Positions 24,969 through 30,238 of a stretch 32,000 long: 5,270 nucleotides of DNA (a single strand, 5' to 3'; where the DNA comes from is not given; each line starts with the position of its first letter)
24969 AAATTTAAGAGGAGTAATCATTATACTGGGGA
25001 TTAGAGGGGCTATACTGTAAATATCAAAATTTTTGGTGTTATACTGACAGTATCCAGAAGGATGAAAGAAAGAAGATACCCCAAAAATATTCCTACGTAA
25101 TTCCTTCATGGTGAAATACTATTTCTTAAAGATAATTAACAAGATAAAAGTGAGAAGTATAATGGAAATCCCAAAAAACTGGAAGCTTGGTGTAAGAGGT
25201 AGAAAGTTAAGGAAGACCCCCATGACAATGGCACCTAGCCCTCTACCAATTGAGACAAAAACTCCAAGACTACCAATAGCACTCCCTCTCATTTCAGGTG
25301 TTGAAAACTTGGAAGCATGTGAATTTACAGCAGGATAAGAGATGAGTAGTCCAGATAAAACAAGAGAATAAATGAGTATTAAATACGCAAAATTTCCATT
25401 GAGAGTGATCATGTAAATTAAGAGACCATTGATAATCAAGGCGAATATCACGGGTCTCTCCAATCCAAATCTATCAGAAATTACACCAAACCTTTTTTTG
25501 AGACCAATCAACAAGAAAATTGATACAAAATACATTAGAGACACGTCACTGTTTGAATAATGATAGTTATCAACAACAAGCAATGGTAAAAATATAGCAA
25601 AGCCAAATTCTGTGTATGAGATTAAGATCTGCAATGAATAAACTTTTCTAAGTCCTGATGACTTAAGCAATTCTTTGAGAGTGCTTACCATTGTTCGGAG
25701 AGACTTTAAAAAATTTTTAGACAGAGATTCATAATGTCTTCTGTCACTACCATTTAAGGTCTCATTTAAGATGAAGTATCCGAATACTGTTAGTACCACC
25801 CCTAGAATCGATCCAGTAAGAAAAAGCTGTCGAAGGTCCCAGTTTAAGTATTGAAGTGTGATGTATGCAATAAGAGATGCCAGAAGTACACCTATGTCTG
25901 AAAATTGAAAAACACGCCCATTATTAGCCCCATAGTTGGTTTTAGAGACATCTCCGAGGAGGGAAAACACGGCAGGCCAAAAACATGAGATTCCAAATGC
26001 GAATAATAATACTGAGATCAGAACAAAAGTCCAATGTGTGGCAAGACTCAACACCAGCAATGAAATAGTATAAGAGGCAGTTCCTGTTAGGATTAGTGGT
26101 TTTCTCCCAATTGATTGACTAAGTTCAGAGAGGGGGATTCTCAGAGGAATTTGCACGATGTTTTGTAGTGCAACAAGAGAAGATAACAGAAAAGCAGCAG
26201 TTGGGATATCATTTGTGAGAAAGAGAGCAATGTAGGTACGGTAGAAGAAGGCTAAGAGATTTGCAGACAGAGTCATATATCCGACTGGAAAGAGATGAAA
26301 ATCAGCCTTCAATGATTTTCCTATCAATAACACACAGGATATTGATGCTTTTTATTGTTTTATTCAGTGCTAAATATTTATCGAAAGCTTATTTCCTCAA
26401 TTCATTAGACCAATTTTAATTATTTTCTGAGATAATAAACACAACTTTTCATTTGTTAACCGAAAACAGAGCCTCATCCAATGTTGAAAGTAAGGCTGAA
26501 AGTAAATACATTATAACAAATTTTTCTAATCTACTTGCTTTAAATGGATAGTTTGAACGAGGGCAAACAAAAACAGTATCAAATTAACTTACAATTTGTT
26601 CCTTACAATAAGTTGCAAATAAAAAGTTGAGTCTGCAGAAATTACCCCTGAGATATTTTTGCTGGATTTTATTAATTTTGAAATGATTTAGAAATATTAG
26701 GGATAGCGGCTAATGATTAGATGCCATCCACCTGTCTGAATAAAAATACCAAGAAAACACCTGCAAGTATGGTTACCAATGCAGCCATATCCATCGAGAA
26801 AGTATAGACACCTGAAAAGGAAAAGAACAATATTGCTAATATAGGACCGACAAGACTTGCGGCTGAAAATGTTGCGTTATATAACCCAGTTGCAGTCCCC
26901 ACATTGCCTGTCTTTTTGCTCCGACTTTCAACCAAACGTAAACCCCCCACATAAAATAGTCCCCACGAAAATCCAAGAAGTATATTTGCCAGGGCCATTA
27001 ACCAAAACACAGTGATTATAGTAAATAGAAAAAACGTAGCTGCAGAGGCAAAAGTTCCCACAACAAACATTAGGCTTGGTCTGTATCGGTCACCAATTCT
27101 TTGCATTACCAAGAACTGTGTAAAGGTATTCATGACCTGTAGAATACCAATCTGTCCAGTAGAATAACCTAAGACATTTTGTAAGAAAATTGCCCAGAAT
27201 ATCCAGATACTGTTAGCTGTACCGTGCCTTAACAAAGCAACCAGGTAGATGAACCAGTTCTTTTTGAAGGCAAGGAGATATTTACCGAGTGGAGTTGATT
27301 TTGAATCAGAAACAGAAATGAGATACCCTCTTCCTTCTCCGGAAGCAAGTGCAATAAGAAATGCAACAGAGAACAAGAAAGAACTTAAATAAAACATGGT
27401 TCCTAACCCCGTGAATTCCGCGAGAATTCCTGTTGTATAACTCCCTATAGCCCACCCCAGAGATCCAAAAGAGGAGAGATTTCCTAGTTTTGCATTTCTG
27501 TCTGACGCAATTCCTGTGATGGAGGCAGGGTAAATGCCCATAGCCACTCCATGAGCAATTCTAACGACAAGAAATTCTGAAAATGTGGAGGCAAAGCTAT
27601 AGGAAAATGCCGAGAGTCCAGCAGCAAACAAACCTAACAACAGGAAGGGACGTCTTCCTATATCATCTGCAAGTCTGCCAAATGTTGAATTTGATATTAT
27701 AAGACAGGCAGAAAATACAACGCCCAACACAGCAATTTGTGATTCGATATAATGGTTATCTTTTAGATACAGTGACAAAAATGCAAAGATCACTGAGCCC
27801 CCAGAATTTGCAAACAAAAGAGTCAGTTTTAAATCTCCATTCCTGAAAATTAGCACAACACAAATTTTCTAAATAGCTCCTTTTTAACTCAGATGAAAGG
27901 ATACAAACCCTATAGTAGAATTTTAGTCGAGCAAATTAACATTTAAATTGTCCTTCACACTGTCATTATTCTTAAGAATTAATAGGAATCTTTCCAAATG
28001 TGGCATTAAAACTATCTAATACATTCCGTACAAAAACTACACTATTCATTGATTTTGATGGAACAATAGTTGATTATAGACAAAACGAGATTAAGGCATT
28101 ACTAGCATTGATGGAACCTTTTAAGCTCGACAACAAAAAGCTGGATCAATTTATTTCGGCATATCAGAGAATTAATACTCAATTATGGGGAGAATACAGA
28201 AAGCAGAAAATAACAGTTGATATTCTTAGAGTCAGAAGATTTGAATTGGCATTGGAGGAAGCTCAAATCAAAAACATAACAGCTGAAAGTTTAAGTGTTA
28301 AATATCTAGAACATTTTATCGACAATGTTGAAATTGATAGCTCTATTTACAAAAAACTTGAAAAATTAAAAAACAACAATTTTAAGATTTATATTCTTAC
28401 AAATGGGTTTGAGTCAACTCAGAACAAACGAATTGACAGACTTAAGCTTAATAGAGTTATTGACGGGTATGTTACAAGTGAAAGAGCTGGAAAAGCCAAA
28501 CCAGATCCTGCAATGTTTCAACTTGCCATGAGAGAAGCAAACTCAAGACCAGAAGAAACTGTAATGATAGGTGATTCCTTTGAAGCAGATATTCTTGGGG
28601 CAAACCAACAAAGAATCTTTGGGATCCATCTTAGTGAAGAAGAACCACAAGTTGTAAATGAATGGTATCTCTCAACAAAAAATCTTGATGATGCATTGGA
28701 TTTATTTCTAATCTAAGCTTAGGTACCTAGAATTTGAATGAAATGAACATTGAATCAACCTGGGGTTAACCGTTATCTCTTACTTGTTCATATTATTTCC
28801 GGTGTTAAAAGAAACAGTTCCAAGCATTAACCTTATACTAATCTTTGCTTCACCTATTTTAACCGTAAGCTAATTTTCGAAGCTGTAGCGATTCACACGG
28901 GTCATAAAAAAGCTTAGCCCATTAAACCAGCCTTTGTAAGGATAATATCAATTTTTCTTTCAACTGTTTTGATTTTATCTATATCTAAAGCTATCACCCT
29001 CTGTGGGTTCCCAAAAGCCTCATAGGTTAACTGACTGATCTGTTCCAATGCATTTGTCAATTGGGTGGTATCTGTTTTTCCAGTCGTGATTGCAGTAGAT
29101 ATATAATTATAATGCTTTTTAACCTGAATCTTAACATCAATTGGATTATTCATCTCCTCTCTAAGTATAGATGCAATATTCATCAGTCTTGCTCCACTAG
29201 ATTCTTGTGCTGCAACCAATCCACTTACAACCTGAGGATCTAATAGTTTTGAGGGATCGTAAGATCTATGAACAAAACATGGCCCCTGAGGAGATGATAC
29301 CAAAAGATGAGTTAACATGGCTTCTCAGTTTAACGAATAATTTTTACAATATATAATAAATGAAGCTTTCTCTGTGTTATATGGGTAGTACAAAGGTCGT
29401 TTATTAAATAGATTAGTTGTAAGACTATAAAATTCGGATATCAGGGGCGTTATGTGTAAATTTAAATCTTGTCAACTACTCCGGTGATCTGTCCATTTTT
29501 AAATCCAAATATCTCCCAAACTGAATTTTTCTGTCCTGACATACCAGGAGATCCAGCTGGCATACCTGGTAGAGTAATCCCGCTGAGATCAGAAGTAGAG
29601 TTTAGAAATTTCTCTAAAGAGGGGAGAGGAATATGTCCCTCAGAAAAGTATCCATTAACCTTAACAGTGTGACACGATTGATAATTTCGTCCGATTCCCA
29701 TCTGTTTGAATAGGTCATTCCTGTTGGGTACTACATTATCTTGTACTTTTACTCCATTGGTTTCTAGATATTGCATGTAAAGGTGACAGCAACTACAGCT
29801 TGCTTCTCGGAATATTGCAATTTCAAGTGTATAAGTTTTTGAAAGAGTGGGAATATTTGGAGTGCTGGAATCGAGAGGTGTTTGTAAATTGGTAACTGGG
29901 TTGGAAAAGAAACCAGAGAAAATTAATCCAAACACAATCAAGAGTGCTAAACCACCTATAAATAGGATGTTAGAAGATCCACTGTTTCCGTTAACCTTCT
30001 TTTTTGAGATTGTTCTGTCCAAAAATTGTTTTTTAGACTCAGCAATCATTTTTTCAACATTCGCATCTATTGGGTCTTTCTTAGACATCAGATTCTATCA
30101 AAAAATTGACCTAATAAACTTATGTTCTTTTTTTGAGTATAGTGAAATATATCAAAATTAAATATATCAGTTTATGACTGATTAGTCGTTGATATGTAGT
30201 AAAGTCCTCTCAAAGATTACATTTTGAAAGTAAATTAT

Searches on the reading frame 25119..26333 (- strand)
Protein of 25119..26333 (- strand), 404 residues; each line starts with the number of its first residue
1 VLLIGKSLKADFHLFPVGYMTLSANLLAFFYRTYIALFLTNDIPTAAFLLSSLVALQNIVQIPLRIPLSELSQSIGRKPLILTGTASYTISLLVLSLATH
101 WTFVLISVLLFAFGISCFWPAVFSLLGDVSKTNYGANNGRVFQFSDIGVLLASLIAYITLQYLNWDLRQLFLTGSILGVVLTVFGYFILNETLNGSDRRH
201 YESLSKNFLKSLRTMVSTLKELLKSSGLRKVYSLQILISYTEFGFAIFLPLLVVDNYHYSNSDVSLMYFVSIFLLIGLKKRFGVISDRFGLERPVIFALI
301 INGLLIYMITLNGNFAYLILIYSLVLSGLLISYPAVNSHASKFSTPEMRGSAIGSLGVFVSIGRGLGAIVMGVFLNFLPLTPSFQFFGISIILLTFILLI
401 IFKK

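Call 5: search_protein_families(library=pfam, proteins=[window:25119-26333:-], max_evalue=0.01)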
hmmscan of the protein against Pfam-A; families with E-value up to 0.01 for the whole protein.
window:25119-26333:- (404 aa): 1 family
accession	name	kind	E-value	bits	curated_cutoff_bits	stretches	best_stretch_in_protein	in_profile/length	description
PF07690.21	MFS_1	-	8.4e-30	104.3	33.4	2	27-277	7-251/347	Major Facilitator Superfamily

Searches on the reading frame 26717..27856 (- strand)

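Call 6: search_protein_families(library=pfam, proteins=[window:26717-27856:-], max_evalue=0.01)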
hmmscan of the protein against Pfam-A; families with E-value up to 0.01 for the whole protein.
window:26717-27856:- (379 aa): 2 families
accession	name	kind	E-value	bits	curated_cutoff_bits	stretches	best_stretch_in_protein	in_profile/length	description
PF07690.21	MFS_1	-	4.2e-31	108.6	33.4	2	14-239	6-243/347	Major Facilitator Superfamily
PF12832.13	MFS_1_like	-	3.4e-20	72.9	25.2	1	9-354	4-372/373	MFS_1 like family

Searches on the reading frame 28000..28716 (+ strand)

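Call 6: search_protein_families(library=pfam, proteins=[window:28000-28716:+], max_evalue=0.01)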
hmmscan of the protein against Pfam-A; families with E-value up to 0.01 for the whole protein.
window:28000-28716:+ (238 aa): 5 families
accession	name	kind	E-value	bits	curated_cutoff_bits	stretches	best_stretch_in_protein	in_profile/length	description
PF00702.32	Hydrolase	-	1.6e-23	84.6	26.4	1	14-202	3-188/191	haloacid dehalogenase-like hydrolase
PF13419.12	HAD_2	-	1.4e-22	81.1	23.8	1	18-204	4-171/178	Haloacid dehalogenase-like hydrolase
PF13242.12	Hydrolase_like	-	2.3e-09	37.5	22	1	167-203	4-40/75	HAD-hyrolase-like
PF12710.13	HAD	-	0.0059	17.5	27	0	16-193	2-181/189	haloacid dehalogenase-like hydrolase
PF08645.17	PNK3P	-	0.0093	16.1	22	0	112-192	30-125/161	Polynucleotide kinase 3 phosphatase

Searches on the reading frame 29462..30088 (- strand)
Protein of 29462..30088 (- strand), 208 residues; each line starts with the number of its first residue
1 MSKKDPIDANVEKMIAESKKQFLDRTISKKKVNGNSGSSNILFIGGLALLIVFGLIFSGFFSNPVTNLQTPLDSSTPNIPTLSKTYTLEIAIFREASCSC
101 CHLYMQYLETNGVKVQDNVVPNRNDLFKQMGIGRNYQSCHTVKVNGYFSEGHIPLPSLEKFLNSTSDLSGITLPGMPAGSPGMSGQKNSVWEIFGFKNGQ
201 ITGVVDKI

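Call 6: search_protein_families(library=pfam, proteins=[window:29462-30088:-], max_evalue=0.01)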
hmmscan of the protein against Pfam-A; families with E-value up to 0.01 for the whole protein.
window:29462-30088:- (208 aa): 1 family
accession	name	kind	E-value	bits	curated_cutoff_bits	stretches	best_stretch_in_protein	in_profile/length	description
PF04214.18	DUF411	-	1.4e-19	70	27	1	136-183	1-48/48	Protein of unknown function, DUF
